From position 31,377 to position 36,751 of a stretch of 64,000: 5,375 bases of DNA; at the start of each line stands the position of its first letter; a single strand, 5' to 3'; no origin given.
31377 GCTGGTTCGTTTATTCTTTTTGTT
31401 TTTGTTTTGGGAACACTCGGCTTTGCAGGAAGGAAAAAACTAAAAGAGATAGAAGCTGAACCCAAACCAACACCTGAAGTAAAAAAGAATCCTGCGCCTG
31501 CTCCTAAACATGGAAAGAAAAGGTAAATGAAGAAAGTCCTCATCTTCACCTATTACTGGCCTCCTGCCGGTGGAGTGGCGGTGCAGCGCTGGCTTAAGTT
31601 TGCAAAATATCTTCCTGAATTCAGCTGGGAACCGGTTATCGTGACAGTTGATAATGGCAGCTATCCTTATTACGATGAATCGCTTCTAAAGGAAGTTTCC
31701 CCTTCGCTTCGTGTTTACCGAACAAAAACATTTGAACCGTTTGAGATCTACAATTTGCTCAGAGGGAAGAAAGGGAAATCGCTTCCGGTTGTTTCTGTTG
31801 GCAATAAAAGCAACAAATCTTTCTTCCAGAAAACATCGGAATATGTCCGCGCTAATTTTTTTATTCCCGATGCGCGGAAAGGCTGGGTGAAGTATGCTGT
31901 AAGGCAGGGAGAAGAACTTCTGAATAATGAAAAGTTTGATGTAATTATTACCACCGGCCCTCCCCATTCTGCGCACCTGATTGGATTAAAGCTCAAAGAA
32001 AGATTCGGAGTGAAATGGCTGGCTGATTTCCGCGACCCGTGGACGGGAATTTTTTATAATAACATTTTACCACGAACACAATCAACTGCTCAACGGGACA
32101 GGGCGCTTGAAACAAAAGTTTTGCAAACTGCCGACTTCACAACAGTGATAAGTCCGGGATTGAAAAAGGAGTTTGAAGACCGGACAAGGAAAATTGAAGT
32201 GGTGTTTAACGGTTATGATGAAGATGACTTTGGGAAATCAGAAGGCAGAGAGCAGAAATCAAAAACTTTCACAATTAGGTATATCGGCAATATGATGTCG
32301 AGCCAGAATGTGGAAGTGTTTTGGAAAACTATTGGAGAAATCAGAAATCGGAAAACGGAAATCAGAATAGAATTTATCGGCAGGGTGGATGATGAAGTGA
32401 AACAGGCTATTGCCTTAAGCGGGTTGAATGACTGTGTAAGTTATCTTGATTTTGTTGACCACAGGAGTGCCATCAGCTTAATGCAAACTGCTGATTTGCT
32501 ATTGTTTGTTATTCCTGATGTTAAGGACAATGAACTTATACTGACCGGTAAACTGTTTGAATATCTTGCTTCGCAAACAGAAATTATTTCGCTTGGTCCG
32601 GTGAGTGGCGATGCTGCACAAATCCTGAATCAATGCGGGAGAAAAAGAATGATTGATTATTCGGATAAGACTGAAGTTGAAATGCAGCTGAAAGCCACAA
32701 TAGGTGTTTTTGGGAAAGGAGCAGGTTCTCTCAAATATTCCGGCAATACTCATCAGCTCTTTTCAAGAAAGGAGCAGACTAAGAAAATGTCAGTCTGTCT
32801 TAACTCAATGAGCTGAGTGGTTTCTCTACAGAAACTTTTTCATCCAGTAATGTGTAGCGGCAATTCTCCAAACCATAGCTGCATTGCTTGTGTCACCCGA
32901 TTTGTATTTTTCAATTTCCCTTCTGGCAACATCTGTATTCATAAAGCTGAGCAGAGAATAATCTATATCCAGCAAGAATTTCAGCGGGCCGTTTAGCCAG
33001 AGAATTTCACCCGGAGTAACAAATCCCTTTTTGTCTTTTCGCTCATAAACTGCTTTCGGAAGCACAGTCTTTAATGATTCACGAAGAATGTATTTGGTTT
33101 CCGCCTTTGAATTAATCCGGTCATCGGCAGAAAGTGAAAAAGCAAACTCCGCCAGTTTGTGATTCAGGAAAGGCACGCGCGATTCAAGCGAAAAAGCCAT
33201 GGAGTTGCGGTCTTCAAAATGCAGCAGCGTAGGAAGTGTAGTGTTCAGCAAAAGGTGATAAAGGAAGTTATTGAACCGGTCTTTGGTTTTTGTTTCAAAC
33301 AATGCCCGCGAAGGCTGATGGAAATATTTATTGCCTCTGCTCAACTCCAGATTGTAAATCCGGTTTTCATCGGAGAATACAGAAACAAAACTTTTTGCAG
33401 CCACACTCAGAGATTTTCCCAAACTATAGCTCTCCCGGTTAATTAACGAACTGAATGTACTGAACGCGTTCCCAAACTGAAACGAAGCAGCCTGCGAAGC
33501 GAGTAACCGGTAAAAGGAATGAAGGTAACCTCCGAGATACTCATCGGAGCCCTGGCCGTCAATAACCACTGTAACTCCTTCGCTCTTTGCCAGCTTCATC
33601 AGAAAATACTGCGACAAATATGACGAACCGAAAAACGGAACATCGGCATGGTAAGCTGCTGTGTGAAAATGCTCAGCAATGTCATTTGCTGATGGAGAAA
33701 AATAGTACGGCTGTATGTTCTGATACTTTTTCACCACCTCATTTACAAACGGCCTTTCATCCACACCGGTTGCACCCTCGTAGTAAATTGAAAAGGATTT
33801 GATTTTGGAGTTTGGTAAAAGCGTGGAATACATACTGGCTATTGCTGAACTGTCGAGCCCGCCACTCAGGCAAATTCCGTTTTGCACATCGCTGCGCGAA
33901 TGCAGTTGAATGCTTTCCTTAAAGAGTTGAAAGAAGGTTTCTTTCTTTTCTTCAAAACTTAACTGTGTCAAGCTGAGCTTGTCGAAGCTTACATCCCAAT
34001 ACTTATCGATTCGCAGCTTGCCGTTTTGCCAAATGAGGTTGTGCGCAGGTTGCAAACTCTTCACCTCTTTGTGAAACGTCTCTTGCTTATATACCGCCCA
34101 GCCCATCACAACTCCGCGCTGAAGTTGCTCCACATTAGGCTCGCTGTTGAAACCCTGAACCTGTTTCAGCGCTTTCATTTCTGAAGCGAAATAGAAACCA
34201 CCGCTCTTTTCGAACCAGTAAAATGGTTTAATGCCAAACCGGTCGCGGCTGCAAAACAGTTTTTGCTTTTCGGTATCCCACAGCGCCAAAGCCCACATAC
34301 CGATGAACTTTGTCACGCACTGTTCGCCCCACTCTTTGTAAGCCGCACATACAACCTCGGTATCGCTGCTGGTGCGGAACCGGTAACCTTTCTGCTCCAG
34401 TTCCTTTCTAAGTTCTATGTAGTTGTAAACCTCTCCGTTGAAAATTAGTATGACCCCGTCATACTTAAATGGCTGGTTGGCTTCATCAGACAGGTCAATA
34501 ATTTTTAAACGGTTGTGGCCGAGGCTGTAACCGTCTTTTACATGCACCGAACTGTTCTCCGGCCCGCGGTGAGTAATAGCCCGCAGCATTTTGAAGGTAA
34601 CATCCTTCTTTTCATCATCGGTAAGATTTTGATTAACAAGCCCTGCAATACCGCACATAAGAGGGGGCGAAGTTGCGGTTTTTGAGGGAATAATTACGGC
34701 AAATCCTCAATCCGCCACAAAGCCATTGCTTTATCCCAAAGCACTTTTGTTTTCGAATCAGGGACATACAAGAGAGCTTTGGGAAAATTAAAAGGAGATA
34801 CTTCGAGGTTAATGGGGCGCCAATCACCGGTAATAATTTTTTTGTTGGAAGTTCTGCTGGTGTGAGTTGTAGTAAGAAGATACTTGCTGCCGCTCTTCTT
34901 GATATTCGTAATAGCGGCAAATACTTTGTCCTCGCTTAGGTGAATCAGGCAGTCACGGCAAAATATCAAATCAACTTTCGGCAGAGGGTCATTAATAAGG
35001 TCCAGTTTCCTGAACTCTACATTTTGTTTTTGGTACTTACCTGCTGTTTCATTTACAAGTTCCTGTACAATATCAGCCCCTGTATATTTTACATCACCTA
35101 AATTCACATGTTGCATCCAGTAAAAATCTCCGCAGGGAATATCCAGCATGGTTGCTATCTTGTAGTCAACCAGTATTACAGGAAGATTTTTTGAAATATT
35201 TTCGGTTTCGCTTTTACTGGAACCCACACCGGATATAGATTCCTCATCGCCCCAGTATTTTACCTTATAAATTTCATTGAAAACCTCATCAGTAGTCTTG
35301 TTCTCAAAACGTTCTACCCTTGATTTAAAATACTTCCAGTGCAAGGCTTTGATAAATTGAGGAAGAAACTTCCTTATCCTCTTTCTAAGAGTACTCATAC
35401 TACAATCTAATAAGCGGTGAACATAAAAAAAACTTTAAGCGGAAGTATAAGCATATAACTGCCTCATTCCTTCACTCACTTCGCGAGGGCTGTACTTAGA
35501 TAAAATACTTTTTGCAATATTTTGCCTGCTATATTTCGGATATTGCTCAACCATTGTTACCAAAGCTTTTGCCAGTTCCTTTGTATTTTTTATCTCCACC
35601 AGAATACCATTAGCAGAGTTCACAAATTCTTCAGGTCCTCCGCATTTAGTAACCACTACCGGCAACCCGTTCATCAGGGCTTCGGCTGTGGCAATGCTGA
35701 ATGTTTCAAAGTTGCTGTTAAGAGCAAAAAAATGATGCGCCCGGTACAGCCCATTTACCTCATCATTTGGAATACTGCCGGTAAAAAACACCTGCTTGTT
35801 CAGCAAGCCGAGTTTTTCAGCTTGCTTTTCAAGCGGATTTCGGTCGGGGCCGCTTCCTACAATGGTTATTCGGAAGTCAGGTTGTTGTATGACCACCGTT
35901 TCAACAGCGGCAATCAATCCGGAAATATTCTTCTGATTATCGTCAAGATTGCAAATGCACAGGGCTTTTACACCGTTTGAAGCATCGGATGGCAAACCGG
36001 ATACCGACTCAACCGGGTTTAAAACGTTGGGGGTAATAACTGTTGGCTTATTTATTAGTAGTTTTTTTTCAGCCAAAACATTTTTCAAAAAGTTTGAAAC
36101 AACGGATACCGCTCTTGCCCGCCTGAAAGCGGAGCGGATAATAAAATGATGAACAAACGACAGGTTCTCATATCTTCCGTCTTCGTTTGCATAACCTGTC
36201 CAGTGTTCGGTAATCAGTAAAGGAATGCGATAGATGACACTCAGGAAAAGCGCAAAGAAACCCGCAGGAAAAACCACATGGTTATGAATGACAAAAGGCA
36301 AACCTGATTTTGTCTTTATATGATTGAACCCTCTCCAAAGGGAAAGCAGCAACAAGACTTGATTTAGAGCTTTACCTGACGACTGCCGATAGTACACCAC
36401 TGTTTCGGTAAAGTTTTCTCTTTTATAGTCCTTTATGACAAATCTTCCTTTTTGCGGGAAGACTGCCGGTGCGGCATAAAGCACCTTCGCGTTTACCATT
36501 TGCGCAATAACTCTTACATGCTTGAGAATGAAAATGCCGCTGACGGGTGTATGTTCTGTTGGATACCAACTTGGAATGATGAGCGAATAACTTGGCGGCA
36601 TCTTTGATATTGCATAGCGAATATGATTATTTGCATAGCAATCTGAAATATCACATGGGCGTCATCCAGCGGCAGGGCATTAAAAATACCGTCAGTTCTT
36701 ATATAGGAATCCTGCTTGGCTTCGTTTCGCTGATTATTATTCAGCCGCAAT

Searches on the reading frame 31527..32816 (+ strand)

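Call 90: search_protein_families(library=pfam, proteins=[window:31527-32816:+], max_evalue=0.00001)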
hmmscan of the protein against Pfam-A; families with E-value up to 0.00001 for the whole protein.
window:31527-32816:+ (429 aa): 3 families
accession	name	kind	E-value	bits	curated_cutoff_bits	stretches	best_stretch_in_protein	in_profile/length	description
PF13692.12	Glyco_trans_1_4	-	4.7e-07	30.6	27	1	249-359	3-108/142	Glycosyl transferases group 1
PF13439.12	Glyco_transf_4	-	7.3e-07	29.8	28.5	1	103-233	39-169/170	Glycosyltransferase Family 4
PF13579.12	Glyco_trans_4_4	-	1.7e-06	28.9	29.7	1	119-226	55-155/158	Glycosyl transferase 4-like domain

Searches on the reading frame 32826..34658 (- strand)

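Call 59: search_protein_families(library=pfam, proteins=[window:32826-34658:-], max_evalue=0.0001)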
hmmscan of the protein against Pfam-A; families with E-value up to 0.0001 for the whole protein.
window:32826-34658:- (610 aa): 4 families
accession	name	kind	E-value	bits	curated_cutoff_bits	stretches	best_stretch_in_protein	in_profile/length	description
PF00733.27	Asn_synthase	-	3.4e-62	211.6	21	1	244-606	4-353/354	Asparagine synthase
PF13537.11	GATase_7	-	2.1e-45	154.1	25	1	48-165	1-122/123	Glutamine amidotransferase domain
PF13522.11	GATase_6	-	6.3e-42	143.1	27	1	34-160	2-130/130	Glutamine amidotransferase domain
PF12481.13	DUF3700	-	3e-05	24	27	0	65-164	73-176/228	Aluminium induced protein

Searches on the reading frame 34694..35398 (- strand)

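Call 59: search_protein_families(library=pfam, proteins=[window:34694-35398:-], max_evalue=0.0001)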
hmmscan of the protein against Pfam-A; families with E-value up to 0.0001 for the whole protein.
window:34694-35398:- (234 aa): 4 families
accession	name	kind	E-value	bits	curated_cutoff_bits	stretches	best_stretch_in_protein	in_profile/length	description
PF13649.12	Methyltransf_25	-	3.4e-07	31.3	27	1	85-167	2-90/97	Methyltransferase domain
PF08242.18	Methyltransf_12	-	1e-06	29.8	30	1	85-168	1-90/98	Methyltransferase domain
PF01739.24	CheR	-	4.4e-06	26.7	27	1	123-159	116-154/195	CheR methyltransferase, SAM binding domain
PF08241.18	Methyltransf_11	-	2.4e-05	25.3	21.2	1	85-173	1-93/95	Methyltransferase domain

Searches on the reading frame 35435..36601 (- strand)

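Call 59: search_protein_families(library=pfam, proteins=[window:35435-36601:-], max_evalue=0.0001)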
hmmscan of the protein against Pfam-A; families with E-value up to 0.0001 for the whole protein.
window:35435-36601:- (388 aa): 5 families
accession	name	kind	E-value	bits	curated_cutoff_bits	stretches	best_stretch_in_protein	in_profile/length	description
PF00534.26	Glycos_transf_1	-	5.5e-29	101.3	26.4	1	222-359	26-164/172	Glycosyl transferases group 1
PF13692.12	Glyco_trans_1_4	-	7.9e-28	97.9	27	1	213-352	4-141/142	Glycosyl transferases group 1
PF13439.12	Glyco_transf_4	-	3.1e-07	31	28.5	1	101-192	72-164/170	Glycosyltransferase Family 4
PF20706.3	GT4-conflict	-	5.7e-06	26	26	1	185-363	168-348/385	Family 4 Glycosyltransferase in conflict systems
PF13579.12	Glyco_trans_4_4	-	2.5e-05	25.1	29.7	1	87-179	59-145/158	Glycosyl transferase 4-like domain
